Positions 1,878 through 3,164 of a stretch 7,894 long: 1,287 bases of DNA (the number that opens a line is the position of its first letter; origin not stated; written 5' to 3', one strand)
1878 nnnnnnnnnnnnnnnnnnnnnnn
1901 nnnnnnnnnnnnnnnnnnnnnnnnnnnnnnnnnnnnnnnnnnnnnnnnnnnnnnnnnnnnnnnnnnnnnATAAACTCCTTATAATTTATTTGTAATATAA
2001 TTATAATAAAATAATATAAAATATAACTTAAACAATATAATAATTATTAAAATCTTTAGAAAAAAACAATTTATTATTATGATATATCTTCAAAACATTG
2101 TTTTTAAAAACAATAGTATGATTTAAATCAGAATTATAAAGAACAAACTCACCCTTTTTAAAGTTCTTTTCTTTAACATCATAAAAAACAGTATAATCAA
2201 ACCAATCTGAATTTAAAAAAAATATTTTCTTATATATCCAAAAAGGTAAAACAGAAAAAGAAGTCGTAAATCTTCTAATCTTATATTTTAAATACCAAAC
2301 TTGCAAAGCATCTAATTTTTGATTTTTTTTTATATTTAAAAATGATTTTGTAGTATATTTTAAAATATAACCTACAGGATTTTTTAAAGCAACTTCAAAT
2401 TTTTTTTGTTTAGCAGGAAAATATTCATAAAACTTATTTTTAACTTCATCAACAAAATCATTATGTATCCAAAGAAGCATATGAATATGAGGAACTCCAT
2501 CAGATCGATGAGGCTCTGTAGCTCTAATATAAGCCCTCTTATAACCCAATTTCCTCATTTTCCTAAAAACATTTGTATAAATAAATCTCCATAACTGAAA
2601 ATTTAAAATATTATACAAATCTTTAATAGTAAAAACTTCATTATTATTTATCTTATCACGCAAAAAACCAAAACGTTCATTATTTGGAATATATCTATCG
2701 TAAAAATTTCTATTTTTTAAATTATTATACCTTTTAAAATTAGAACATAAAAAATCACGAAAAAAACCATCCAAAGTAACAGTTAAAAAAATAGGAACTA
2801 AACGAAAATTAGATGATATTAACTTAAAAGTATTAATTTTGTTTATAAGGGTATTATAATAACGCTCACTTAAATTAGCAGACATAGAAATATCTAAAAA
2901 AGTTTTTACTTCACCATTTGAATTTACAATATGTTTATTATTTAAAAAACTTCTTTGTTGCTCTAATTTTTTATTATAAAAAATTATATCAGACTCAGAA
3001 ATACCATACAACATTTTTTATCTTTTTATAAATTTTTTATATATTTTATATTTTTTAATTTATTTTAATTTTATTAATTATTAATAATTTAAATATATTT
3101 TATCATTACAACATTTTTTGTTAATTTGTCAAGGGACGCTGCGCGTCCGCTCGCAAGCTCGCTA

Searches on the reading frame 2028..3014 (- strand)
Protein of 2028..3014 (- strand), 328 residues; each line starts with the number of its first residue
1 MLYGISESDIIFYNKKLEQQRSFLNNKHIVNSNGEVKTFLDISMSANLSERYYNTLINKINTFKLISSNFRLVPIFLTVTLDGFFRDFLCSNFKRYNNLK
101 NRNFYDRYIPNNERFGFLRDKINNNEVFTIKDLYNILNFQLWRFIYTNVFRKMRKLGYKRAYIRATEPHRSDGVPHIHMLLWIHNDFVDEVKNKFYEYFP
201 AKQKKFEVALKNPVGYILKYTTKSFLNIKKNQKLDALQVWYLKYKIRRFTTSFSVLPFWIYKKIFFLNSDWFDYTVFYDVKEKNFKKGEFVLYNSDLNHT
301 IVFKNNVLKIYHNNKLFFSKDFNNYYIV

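Call 11: search_protein_families(library=pfam, proteins=[window:2028-3014:-], max_evalue=0.01)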
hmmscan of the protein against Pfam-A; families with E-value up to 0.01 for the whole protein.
window:2028-3014:- (328 aa): 2 families
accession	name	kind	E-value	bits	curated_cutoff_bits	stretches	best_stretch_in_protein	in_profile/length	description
PF23343.2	REP_ORF2-G2P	-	7.2e-09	36.3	27.8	1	147-224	24-98/99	Replication-associated protein ORF2/G2P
PF05840.19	Phage_GPA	-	0.00023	20.8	31.4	0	154-198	232-275/321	Bacteriophage replication gene A protein (GPA)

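Call 12: find_related_loci(query=window:2028-3014:-, collection=viral_contigs, flank=6000)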
Query window:2028-3014:- (328 aa) in viral_contigs; peptide patterns used: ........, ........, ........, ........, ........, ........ (x = any residue, [..] = any of these).
25 stretches matched a pattern, but none encodes a relative of the query by tblastn (E <= 1e-3).

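Call 14: find_homologous_proteins(query=window:2028-3014:-)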
Query window:2028-3014:- (328 aa): 114 proteins with E <= 0.001 among 1128 candidates.
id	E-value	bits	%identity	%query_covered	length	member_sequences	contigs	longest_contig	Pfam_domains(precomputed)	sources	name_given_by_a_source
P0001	1.6e-213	726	100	100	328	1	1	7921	PF23343.3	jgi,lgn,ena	-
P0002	2.0e-78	282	48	83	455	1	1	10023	PF23343.3,PF05840.20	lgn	-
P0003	1.0e-76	277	45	96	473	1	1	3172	PF23343.3,PF05840.20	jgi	jgi:hypothetical protein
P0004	2.1e-76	276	42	96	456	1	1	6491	PF23343.3,PF05840.20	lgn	-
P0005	2.5e-76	275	51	82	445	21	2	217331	PF23343.3,PF05840.20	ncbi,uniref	ncbi:replication endonuclease [Aliarcobacter cryaerophilus]|uniref:rolling circle replication-associ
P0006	8.8e-76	274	45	96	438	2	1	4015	PF23343.3,PF05840.20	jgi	jgi:hypothetical protein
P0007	1.2e-75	273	42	96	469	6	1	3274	PF23343.3,PF05840.20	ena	-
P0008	1.3e-75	273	44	96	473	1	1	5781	PF23343.3,PF05840.20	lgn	-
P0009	1.4e-75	273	43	96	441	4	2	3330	PF23343.3,PF05840.20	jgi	jgi:hypothetical protein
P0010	1.6e-75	273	43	96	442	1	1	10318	PF23343.3,PF05840.20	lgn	-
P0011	1.9e-75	272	50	82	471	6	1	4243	PF23343.3,PF05840.20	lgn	-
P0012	2.2e-75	272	43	96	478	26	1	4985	PF23343.3,PF05840.20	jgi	jgi:hypothetical protein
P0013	3.4e-75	272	44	96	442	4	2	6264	PF23343.3,PF05840.20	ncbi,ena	-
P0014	5.7e-75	271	43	93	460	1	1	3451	PF23343.3,PF05840.20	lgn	-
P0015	8.6e-75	270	42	94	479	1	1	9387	PF23343.3,PF05840.20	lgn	-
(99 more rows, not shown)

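Call 17: find_encoding_contigs(protein=P0001, flank=10000, max_places=4)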
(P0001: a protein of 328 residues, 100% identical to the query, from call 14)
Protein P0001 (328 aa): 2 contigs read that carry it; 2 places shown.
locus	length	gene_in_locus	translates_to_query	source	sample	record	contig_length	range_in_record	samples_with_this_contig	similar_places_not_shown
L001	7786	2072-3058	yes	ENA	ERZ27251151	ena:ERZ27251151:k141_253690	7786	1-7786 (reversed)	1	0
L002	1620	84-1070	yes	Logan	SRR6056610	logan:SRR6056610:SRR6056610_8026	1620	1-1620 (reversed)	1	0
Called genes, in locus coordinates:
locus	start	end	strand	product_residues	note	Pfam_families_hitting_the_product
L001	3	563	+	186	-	?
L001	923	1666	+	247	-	-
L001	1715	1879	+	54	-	PF19839:RHH_9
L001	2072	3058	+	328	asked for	PF23343:REP_ORF2-G2P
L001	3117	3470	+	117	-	-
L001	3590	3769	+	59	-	-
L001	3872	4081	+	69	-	-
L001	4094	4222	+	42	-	-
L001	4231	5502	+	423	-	-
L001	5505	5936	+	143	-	-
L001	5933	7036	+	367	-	PF05707:Zot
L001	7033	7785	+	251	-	?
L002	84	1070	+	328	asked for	PF23343:REP_ORF2-G2P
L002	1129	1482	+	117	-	-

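Call 19: find_related_loci(query=A1, collection=genome_contigs, flank=4000)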
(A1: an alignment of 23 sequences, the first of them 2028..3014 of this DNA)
Query A1 (328 aa) in genome_contigs; peptide patterns used: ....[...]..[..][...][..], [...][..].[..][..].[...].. (x = any residue, [..] = any of these).
84 stretches matched a pattern; 59 encode a relative of the query (tblastn E <= 1e-3); 59 distinct loci.
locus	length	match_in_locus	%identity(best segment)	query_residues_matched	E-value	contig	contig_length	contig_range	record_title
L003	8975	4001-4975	43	2-317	8e-88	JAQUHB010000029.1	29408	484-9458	MAG: Sulfurimonadaceae bacterium isolate STCSWMC_27 NODE_3474_length_29408_cov_7.242341_ST_CSWMC, whole genome shotgun s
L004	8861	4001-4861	48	3-275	5e-87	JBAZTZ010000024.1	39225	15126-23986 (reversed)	MAG: Sulfuricurvum sp. isolate SO_2017_GW1_215 NODE_4769_length_39225_cov_2.095376_OW334_2017, whole genome shotgun sequ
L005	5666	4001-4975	43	3-310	8e-86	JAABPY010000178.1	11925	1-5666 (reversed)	MAG: Sulfuricurvum sp. isolate S02.Bin029 Scaffold_62, whole genome shotgun sequence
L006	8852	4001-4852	47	3-272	2e-85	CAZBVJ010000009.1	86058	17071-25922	MAG TPA_asm: uncultured Sulfuricurvum sp. isolate SRP220891_co2_447 genome assembly, contig: NODE_351_length_86058_cov_2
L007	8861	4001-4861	47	3-275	1e-84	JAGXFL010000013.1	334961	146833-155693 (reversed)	MAG: Sulfuricurvum sp. isolate LH_M14 k141_1650422, whole genome shotgun sequence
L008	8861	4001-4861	46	3-275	7e-84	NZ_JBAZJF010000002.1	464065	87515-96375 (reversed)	MAG: Sulfuricurvum sp. isolate SO_2017_LW4_112 scaffold_52_c1_LW137-91_2017, whole genome shotgun sequence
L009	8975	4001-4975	42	3-310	4e-83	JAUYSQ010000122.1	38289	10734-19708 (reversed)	MAG: Sulfuricurvum sp. isolate C8_concoct.bin.109 C8_k141_103867, whole genome shotgun sequence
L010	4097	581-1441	47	3-275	7e-83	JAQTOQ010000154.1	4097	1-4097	MAG: Sulfuricurvum sp. isolate STA_91 NODE_60056_length_4097_cov_2.459194_Sandtown_A, whole genome shotgun sequence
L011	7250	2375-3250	46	2-277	2e-80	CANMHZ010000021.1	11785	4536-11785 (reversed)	MAG: Helicobacteraceae bacterium isolate ZH-15may19-74 genome assembly, contig: ZH-15May19-c15418, whole genome shotgun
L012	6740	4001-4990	40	3-306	1e-80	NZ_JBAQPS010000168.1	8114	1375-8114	MAG: Sulfuricurvum sp. isolate MFD03286_ilm_asm_bin32 k127_97139, whole genome shotgun sequence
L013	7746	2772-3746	42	2-317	5e-79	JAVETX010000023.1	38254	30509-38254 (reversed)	MAG: Sulfurimonas sp. isolate BF2_25 NODE_447_length_38254_cov_5.050767_Biofilm2, whole genome shotgun sequence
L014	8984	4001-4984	41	2-317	7e-79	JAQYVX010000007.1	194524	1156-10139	MAG: Halarcobacter sp. isolate Pyr_d60_bin5 Pyr_d60_bin.5.orig_d60_contig-145_63, whole genome shotgun sequence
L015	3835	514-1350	48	2-271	8e-78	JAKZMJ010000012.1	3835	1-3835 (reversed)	MAG: Sulfurospirillum sp. isolate MAG-6 NODE_NODE_179+_length_3835_cov_1, whole genome shotgun sequence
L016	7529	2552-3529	41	2-316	3e-76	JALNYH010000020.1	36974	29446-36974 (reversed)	MAG: Arcobacteraceae bacterium isolate SO_2017_CLC bin 93 scaffold_1118_c1_PH3_2017, whole genome shotgun sequence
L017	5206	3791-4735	39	3-316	2e-74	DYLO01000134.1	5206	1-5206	MAG TPA_asm: Ignavibacterium album isolate SulCav_AS07-7_32_191 SulCav_AS07_7_14254_length_5206_cov_126_234518, whole ge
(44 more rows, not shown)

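Call 25: find_related_loci(query=A1, collection=metagenome_contigs, flank=4000)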
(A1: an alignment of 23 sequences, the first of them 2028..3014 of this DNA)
Query A1 (328 aa) in metagenome_contigs; peptide patterns used: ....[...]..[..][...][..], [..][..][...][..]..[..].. (x = any residue, [..] = any of these).
250 stretches matched a pattern; 127 encode a relative of the query (tblastn E <= 1e-3); the best 80 are kept; 80 distinct loci.
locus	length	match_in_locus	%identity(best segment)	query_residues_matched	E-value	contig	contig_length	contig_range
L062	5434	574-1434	48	3-275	5e-87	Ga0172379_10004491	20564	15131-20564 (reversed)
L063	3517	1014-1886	46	3-277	2e-86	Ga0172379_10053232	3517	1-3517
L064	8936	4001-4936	43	3-306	4e-85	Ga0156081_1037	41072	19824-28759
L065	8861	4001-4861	46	3-275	9e-85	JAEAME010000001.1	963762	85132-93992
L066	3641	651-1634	43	2-317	2e-84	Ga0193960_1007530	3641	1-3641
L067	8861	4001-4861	46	3-275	7e-84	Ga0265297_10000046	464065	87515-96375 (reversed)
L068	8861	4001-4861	47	3-275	2e-83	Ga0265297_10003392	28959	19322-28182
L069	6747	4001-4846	50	2-271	1e-83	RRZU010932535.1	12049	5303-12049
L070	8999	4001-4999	43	2-317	1e-82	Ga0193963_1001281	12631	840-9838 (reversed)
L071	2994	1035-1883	47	2-272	3e-83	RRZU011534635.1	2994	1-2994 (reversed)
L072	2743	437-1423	42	2-317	2e-83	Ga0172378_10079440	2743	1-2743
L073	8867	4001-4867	46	1-275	5e-81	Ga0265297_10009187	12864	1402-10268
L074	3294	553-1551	43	2-317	2e-81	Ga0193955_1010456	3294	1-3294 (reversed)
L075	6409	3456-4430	42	2-317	8e-81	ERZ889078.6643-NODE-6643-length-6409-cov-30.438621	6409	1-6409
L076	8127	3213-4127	43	3-275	6e-80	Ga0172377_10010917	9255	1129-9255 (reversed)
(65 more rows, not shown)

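Call 60: search_dna_similar(query=window:2028-3014:-, collection=phages, mode=protein, max_evalue=0.001, max_rows=40)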
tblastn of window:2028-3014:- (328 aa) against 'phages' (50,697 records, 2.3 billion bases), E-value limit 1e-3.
Records with a match: 1; places in all: 1; records where one place covers at least 80% of the query: 0.
Best place of each record, by identity: <60% 1.
By first word of the organism name: Vibrio 1.
By host as written in the record: Vibrio cyclitrophicus 10N.286.54.F9 1.
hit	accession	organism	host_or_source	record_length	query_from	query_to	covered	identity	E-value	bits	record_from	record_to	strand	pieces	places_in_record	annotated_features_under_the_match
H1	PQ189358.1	Vibrio phage 10N.286.54.F9_PE001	Vibrio cyclitrophicus 10N.286.54.F9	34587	147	223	23%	33.0%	3e-4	48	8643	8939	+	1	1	hypothetical protein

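Call 65: search_protein_families(library=phrogs, proteins=[window:2028-3014:-], max_evalue=0.001)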
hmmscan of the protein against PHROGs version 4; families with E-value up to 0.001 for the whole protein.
window:2028-3014:- (328 aa): 2 families
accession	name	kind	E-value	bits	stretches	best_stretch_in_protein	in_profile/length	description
phrog_6857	-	unknown function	1.9e-06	27.6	1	10-199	231-388/855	-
phrog_91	-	DNA, RNA and nucleotide metabolism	0.00041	19.9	0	163-203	399-446/852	nicking at origin of replication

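Call 66: search_solved_structures(query=A1, max_evalue=1)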
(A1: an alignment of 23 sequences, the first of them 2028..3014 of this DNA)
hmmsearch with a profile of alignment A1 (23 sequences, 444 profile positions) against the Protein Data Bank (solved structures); distinct sequences matched with E-value up to 1: 7.
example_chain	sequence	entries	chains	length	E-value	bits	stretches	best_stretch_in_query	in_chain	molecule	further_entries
7vg8_A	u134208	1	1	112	0.0058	18.9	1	145-206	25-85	Replication-associated protein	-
9nu9_A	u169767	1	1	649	0.039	16.2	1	234-305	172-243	FAS1 domain-containing protein fsc1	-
9o0b_A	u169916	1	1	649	0.04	16.1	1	234-305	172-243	FAS1 domain-containing protein fsc1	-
1l2m_A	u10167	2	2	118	0.094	14.9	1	124-203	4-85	Rep protein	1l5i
7yhl_A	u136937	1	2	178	0.74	11.9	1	253-315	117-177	CRISPR system ring nuclease SSO2081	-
7ygh_A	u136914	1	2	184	0.79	11.8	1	253-315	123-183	CRISPR system ring nuclease SSO2081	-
7ygl_A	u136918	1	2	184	0.79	11.8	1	253-315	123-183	CRISPR system ring nuclease SSO2081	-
